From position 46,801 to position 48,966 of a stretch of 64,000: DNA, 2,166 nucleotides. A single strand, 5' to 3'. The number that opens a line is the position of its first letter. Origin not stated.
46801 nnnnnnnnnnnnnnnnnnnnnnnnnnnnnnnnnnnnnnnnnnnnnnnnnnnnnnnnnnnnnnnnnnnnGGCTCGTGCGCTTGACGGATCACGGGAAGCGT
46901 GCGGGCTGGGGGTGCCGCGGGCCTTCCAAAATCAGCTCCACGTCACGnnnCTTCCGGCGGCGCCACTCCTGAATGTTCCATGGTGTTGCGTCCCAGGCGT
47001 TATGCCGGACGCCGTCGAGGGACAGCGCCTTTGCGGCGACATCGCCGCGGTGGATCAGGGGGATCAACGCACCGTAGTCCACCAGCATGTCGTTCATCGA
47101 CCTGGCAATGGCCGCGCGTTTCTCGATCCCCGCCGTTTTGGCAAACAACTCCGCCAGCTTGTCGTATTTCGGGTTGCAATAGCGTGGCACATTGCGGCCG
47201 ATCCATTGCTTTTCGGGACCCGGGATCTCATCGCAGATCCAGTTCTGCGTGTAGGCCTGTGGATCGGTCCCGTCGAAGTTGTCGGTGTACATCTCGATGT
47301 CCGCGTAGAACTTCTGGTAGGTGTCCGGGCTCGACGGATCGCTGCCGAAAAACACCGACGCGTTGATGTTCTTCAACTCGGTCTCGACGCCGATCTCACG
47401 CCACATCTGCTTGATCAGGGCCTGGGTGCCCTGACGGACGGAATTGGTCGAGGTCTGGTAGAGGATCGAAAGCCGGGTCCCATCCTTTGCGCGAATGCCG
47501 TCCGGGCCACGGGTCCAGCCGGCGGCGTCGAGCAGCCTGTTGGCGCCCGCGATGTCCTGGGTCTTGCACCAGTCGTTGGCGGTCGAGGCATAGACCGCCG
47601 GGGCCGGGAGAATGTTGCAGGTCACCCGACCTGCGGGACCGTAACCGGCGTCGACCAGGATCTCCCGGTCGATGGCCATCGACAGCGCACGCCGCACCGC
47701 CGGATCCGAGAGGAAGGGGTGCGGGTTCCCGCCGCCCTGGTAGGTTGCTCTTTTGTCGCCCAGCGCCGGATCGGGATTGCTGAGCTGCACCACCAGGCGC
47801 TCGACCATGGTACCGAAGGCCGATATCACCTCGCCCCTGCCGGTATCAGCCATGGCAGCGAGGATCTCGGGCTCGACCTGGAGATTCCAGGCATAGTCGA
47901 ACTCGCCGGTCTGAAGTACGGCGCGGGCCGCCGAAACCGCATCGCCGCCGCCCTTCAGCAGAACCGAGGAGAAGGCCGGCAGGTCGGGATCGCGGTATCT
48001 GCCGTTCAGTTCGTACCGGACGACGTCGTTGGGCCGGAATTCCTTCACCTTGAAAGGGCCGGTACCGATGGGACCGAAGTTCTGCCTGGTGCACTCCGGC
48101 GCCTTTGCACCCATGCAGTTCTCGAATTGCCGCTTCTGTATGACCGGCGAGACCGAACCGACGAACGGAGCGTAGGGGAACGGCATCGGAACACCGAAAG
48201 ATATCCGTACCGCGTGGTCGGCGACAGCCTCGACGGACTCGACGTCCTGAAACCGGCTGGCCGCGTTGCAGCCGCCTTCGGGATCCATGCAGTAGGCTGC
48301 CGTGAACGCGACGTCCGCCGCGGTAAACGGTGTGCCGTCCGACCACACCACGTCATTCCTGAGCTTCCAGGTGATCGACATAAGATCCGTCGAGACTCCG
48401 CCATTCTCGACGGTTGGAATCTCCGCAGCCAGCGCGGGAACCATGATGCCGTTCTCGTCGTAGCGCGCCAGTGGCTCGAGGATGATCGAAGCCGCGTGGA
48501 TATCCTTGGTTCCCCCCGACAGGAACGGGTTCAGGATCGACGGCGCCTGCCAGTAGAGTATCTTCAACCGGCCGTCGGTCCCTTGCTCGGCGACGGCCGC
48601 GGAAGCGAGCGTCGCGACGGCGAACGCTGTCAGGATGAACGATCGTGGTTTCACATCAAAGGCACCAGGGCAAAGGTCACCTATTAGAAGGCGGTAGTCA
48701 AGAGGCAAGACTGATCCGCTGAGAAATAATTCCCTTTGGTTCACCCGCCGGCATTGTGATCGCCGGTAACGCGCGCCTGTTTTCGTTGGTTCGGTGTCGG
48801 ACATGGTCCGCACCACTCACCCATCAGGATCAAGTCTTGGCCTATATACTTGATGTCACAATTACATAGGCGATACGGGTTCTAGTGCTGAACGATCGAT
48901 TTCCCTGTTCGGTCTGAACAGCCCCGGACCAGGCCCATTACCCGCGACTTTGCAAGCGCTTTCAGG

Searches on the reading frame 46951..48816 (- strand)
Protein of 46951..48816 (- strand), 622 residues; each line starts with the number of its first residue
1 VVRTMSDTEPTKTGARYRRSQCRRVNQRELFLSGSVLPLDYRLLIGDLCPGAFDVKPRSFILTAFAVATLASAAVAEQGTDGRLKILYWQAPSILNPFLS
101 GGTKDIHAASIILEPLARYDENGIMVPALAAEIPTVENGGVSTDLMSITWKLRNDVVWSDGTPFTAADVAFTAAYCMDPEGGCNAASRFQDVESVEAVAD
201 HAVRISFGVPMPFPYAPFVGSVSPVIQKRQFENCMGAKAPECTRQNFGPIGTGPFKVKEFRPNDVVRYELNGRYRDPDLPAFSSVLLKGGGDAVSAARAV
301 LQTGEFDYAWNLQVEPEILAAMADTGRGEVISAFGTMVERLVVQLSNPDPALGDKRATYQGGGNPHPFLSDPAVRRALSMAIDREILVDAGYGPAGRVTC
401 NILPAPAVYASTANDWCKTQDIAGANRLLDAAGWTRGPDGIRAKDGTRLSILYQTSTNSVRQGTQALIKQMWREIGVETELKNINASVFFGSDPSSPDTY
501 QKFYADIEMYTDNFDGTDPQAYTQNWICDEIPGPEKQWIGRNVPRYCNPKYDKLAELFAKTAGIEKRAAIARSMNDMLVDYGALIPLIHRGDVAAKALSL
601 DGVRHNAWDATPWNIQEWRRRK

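Call 46: search_protein_families(library=pfam, proteins=[window:46951-48816:-], max_evalue=0.00001)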
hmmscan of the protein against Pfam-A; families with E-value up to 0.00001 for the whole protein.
window:46951-48816:- (622 aa): 1 family
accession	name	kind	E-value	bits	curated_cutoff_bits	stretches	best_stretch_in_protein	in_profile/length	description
PF00496.27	SBP_bac_5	-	4.9e-63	213.9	32.4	1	126-526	3-360/368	Bacterial extracellular solute-binding proteins, family 5 Middle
